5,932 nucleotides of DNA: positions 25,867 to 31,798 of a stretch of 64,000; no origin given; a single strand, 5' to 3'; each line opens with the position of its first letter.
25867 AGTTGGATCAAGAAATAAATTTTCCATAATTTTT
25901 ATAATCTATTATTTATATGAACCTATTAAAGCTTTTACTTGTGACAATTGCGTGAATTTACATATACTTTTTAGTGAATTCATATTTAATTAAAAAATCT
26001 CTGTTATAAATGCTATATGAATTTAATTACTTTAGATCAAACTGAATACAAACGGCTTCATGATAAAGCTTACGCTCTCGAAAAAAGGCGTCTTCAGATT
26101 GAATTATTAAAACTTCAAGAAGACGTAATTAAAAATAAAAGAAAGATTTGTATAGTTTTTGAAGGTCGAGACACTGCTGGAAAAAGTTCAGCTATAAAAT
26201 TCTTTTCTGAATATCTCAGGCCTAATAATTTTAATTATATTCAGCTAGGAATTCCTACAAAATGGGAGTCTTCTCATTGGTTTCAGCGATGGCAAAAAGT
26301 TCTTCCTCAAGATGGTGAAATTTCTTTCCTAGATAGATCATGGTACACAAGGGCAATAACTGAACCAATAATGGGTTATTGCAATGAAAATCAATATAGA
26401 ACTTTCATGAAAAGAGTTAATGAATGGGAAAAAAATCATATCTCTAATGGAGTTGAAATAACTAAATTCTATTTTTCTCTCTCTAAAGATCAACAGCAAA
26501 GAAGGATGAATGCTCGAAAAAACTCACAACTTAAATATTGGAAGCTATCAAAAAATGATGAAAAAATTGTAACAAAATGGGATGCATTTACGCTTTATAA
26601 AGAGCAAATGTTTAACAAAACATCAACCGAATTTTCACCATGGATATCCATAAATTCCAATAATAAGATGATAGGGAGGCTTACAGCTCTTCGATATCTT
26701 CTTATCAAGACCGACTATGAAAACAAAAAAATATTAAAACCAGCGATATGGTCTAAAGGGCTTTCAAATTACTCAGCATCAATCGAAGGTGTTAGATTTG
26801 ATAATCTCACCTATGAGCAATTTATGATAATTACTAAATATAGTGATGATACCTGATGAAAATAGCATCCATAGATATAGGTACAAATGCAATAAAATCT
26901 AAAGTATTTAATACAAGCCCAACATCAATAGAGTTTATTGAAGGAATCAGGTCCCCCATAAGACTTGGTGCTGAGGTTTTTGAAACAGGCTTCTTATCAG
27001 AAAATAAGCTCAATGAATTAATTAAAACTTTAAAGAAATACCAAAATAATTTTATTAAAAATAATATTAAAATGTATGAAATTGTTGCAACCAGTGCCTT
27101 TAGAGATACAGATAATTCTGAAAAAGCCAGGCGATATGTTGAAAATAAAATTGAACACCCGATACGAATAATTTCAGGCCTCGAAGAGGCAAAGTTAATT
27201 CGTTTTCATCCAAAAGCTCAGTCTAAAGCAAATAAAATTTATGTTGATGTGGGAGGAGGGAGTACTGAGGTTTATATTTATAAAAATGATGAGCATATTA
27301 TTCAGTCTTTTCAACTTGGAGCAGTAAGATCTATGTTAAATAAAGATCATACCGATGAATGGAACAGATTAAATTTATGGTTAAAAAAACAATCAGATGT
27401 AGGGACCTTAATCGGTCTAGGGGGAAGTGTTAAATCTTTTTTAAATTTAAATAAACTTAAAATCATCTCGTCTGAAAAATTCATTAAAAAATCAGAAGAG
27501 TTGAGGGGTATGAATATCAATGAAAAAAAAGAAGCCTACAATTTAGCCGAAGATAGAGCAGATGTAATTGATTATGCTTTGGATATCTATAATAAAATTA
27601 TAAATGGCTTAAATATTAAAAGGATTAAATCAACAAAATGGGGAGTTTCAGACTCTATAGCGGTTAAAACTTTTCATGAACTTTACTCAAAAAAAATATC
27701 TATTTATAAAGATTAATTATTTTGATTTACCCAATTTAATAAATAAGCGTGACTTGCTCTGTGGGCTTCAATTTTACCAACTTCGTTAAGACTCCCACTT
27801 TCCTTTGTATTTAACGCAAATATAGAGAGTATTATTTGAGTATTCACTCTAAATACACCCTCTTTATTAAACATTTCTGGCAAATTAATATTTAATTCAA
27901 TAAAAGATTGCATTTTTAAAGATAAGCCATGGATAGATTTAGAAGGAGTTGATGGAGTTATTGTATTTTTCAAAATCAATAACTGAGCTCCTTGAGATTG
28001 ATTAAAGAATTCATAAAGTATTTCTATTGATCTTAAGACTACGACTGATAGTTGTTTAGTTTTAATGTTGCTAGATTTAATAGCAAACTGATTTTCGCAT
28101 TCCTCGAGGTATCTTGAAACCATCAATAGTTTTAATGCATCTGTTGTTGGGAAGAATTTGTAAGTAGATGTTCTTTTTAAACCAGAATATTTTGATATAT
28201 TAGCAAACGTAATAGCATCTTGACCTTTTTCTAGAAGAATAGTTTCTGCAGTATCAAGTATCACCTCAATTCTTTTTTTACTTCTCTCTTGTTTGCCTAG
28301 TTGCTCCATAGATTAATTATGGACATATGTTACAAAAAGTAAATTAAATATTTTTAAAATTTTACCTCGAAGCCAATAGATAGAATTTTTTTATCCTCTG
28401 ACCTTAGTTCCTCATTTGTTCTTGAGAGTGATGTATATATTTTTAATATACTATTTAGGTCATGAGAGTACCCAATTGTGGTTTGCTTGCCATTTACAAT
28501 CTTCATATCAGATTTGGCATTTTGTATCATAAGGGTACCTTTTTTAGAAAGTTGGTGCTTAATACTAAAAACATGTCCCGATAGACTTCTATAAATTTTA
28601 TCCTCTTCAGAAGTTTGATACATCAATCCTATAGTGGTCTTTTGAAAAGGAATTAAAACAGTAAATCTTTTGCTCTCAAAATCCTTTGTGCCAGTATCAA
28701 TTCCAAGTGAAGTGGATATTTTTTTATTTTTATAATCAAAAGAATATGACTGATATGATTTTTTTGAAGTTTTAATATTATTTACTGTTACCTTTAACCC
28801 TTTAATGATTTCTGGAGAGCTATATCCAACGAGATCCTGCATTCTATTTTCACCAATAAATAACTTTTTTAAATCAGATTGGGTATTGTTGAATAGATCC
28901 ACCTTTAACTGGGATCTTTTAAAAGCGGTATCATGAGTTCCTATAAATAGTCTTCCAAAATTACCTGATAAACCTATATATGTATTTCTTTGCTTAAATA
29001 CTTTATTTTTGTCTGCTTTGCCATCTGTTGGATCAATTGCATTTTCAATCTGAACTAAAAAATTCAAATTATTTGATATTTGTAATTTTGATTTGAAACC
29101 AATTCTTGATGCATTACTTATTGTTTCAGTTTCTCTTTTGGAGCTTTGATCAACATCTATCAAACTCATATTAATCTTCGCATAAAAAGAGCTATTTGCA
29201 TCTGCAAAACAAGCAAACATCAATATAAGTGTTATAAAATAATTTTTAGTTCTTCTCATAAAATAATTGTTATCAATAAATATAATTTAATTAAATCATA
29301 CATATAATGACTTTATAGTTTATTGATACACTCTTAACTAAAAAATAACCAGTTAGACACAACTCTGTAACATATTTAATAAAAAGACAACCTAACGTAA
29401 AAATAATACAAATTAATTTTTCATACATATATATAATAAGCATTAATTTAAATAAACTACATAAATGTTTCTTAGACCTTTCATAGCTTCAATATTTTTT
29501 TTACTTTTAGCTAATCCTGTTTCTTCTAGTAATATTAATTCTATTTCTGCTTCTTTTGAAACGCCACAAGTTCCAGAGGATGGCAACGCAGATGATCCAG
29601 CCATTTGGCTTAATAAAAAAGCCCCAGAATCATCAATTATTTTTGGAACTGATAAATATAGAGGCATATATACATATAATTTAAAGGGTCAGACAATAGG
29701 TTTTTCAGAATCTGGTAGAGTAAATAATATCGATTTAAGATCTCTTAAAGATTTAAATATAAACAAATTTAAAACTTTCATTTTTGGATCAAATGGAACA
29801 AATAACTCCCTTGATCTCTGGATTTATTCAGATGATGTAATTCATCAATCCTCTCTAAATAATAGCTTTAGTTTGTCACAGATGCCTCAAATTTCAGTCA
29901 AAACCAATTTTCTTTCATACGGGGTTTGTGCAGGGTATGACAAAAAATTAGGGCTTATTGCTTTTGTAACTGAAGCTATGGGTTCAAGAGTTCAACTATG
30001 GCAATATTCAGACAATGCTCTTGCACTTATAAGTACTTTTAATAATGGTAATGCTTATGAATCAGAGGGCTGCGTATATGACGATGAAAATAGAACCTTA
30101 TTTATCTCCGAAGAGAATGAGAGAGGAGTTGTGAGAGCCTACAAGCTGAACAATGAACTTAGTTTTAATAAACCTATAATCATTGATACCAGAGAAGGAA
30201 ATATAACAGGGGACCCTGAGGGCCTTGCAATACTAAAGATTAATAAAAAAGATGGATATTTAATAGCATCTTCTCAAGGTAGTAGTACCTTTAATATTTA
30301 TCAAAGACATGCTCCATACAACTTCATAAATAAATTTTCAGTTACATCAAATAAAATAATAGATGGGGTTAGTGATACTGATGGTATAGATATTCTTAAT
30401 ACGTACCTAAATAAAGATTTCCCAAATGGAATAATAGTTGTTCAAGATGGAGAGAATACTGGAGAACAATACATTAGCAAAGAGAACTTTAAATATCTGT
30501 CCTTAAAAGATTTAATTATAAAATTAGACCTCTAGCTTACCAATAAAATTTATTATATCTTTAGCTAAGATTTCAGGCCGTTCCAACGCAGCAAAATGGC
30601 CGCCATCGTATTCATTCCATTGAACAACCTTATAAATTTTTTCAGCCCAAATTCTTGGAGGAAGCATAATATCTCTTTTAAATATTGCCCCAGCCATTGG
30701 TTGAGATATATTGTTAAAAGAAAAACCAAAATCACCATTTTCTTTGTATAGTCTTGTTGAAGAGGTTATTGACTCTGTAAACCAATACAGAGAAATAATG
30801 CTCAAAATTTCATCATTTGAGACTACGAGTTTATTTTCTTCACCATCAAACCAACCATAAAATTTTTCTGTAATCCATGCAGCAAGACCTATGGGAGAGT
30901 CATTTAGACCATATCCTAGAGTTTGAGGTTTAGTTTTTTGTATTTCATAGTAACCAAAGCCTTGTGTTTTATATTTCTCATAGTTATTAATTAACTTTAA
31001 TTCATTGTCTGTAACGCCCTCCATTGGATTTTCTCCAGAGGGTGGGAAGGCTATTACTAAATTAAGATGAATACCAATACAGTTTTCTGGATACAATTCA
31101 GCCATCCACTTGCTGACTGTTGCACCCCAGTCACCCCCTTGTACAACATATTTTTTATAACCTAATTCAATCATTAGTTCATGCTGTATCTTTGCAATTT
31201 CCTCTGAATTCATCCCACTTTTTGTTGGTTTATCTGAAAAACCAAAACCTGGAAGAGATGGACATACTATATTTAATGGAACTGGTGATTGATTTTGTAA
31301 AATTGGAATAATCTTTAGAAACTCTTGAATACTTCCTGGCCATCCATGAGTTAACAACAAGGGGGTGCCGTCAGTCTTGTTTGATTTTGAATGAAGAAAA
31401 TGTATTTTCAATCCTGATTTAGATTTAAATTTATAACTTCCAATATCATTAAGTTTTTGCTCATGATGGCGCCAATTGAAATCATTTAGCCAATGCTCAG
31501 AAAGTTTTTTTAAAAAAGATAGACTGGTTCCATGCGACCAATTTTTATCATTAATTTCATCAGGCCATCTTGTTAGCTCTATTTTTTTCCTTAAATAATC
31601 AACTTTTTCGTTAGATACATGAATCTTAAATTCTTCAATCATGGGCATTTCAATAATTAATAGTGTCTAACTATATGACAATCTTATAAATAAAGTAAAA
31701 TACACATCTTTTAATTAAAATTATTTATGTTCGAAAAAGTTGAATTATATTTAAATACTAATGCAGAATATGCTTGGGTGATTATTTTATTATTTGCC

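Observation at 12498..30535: Phosphate-scavenging super-locus built around a type II secretion system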

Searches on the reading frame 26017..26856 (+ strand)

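Call 4: search_protein_families(library=pfam, proteins=[window:26017-26856:+])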
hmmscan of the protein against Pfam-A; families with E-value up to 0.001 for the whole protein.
window:26017-26856:+ (279 aa): 1 family
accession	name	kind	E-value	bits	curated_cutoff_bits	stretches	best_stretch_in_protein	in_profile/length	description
PF03976.20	PPK2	-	1.5e-63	214.9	22.3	1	14-238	2-227/229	Polyphosphate kinase 2 (PPK2)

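Call 6: search_protein_families(library=ncbifam, proteins=[window:26017-26856:+])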
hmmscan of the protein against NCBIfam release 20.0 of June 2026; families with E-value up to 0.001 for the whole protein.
window:26017-26856:+ (279 aa): 5 families
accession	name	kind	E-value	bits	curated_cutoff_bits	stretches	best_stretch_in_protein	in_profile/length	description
TIGR03707.1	PPK2_P_aer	equivalog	5.8e-86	287.9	301.8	1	14-238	2-227/230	polyphosphate kinase 2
TIGR03708.1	poly_P_AMP_trns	equivalog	1.2e-48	166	547.65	1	6-228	261-485/493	polyphosphate:AMP phosphotransferase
NF050016.1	PolyPhAMPPhtase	equivalog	2e-37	128.9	800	1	6-229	245-466/472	polyphosphate:AMP phosphotransferase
TIGR03709.1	PPK2_rel_1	subfamily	6.5e-37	127.2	247.2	1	14-227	25-241/264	PPK2 family polyphosphate kinase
NF042973.1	ADPpolyPPhtase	equivalog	1.4e-24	86.9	450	1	15-223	31-251/285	ADP-polyphosphate phosphotransferase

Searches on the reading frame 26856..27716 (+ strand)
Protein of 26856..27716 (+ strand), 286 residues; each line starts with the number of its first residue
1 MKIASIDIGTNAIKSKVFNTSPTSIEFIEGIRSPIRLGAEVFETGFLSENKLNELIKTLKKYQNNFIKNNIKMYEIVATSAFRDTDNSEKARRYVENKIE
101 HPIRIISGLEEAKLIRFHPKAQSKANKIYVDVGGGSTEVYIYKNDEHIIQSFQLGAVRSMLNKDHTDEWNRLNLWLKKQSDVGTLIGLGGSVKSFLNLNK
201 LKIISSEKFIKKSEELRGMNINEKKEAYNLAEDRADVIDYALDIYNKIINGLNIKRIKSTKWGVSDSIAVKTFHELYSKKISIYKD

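Call 4: search_protein_families(library=pfam, proteins=[window:26856-27716:+])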
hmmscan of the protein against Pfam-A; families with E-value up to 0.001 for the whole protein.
window:26856-27716:+ (286 aa): 1 family
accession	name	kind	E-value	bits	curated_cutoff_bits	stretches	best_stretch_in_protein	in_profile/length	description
PF02541.22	Ppx-GppA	-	1.4e-27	97.3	27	1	21-270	6-279/285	Ppx/GppA phosphatase family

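Call 6: search_protein_families(library=ncbifam, proteins=[window:26856-27716:+])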
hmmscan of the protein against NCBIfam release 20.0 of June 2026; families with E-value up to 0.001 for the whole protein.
window:26856-27716:+ (286 aa): 4 families
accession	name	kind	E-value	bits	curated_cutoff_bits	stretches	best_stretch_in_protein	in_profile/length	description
TIGR03706.1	exo_poly_only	exception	3.7e-46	157.8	307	1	3-268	2-294/300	exopolyphosphatase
NF008108.0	PRK10854.1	equivalog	5.3e-16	57.9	864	1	2-157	12-170/513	exopolyphosphatase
NF008260.0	PRK11031.1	equivalog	2.4e-14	53.2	624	1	4-158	9-166/496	guanosine-5'-triphosphate,3'-diphosphate diphosphatase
NF010342.0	PRK13768.1-5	equivalog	0.0001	22.4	414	1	122-278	93-234/255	GTPase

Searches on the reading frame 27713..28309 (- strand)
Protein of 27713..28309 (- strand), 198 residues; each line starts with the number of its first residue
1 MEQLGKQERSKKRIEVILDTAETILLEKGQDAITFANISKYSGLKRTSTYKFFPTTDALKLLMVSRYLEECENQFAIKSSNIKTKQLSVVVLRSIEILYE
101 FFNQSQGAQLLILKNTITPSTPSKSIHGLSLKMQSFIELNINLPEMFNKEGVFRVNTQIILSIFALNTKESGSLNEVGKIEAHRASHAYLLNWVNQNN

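Call 4: search_protein_families(library=pfam, proteins=[window:27713-28309:-])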
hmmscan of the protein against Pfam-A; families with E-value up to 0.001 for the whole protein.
window:27713-28309:- (198 aa): 1 family
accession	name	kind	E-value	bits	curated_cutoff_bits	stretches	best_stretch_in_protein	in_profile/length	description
PF00440.29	TetR_N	-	0.00024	21.2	24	1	17-59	1-43/47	Bacterial regulatory proteins, tetR family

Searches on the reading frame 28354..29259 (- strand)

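Call 5: search_protein_families(library=pfam, proteins=[window:28354-29259:-])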
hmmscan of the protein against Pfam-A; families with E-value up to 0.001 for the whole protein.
window:28354-29259:- (301 aa): 2 families
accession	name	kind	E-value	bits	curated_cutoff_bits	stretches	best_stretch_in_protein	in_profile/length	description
PF13609.12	Porin_4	-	1.4e-18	68.2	27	1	10-282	3-306/310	Gram-negative porin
PF00267.27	Porin_1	-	1.2e-07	31.9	23.7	1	38-160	17-141/337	Gram-negative porin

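Call 6: search_protein_families(library=ncbifam, proteins=[window:28354-29259:-])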
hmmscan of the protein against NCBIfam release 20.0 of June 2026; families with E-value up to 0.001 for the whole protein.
window:28354-29259:- (301 aa): 1 family
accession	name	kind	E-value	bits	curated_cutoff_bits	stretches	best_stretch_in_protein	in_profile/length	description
NF040479.1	porin_porB_Neis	equivalog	1.7e-12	47.4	480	1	36-188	43-191/344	trimeric porin PorB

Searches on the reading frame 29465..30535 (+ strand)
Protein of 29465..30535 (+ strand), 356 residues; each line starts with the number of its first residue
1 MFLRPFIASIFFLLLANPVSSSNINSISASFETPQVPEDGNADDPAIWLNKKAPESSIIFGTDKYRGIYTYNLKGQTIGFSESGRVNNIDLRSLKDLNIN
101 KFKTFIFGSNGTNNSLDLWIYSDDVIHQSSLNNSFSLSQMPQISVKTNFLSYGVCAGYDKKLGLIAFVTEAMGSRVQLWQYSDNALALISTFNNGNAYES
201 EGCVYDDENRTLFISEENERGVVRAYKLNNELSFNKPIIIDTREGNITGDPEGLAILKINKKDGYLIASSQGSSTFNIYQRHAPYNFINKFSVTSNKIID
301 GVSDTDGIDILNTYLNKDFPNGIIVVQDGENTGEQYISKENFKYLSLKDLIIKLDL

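Call 5: search_protein_families(library=pfam, proteins=[window:29465-30535:+])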
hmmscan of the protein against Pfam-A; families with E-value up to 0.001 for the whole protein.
window:29465-30535:+ (356 aa): 1 family
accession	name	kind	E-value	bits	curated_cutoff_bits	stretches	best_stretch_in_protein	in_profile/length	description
PF02333.21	Phytase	-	1.3e-46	159.8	21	1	19-349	25-352/375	Phytase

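Call 6: search_protein_families(library=ncbifam, proteins=[window:29465-30535:+])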
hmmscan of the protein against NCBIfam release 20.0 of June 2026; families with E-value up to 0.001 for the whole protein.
window:29465-30535:+ (356 aa): 1 family
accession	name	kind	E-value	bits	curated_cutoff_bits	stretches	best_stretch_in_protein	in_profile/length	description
NF045638.1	Mrt_dep_phytase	exception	8.5e-29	100.5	440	1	6-346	5-339/430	myxosortase-dependent phytase-like phosphatase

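Call 16: find_encoding_contigs(protein=window:29465-30535:+, flank=10000, max_places=10)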
Protein window:29465-30535:+ (356 aa): no gene with exactly this product is on record in the collection.

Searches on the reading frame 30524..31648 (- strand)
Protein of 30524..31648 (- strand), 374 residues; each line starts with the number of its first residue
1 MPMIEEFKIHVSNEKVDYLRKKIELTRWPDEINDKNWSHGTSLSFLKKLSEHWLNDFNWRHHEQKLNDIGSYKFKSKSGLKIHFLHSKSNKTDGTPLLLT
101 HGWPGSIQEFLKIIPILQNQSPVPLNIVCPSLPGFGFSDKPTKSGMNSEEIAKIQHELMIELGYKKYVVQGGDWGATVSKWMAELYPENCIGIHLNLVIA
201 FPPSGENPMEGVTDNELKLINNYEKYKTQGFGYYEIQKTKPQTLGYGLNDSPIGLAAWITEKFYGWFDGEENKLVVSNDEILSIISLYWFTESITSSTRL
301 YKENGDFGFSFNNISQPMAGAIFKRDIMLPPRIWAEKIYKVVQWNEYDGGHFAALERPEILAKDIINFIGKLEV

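Call 5: search_protein_families(library=pfam, proteins=[window:30524-31648:-])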
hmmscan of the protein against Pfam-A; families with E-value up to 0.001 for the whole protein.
window:30524-31648:- (374 aa): 2 families
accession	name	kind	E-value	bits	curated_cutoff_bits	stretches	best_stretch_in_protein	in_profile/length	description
PF06441.18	EHN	-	6.5e-33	113.6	22.8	1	4-110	1-107/107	Epoxide hydrolase N terminus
PF00561.26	Abhydrolase_1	-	1.3e-16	61.5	25.8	1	96-195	2-99/245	alpha/beta hydrolase fold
